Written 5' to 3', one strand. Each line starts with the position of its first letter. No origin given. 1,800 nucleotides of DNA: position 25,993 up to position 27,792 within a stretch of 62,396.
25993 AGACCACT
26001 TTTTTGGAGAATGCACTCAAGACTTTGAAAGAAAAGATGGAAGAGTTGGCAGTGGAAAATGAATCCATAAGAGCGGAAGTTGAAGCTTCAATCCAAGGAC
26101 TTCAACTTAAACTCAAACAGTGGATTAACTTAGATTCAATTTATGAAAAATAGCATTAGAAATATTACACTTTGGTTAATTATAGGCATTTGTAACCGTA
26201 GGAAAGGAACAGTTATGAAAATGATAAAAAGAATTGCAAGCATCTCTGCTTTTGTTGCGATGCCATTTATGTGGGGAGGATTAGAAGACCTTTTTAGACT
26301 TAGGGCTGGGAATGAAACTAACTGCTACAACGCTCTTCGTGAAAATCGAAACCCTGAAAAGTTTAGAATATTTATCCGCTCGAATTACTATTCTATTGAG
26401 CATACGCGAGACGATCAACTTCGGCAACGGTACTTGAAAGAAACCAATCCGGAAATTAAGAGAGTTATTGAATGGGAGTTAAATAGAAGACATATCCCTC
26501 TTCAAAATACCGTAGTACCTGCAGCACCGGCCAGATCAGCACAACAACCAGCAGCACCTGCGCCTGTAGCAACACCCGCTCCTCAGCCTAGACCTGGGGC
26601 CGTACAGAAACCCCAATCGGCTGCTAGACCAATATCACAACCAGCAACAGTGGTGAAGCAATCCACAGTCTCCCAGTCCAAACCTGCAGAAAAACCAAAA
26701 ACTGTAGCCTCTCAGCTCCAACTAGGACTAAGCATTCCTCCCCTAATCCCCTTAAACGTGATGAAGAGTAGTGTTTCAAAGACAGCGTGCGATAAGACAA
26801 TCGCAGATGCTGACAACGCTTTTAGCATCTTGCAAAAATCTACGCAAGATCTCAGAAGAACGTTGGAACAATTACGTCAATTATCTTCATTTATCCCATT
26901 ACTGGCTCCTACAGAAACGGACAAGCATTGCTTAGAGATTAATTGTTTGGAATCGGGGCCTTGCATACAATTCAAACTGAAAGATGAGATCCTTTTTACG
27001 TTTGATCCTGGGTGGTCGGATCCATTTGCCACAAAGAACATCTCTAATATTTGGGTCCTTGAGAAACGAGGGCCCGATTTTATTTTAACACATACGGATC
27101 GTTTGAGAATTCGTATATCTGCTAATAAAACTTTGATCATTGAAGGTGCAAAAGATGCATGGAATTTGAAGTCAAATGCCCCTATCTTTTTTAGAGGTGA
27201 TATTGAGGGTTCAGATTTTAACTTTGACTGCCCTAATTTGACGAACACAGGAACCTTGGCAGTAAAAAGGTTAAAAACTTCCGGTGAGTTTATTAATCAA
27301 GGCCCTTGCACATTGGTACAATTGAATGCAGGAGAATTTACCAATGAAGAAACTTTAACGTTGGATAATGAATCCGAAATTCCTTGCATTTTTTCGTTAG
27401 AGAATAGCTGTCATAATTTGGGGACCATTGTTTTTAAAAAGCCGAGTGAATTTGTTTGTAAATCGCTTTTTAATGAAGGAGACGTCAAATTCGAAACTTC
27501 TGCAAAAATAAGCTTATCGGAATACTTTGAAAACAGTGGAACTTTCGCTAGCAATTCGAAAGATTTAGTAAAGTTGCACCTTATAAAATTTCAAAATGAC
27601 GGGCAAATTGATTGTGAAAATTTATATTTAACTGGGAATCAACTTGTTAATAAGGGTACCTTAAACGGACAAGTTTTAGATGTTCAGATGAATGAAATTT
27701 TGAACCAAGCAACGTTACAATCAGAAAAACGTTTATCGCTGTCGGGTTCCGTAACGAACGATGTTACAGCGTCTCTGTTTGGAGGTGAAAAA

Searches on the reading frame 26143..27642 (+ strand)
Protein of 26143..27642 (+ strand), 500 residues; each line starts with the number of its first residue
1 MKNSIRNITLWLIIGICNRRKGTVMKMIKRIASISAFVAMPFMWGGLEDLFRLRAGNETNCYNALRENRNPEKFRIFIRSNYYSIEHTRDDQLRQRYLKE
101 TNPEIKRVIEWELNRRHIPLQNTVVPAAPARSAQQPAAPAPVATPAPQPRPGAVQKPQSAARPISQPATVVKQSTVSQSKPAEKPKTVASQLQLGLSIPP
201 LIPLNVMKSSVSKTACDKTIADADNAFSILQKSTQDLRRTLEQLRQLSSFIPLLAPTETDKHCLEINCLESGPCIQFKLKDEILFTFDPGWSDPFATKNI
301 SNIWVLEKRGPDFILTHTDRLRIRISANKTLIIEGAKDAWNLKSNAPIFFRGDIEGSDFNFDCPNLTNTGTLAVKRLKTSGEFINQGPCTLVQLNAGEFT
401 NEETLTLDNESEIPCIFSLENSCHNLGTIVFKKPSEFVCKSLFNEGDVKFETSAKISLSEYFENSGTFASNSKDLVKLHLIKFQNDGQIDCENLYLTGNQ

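Call 68: search_protein_families(library=pfam, proteins=[window:26143-27642:+], max_evalue=0.001)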
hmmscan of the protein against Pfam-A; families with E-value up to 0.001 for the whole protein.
window:26143-27642:+ (500 aa): 0 families
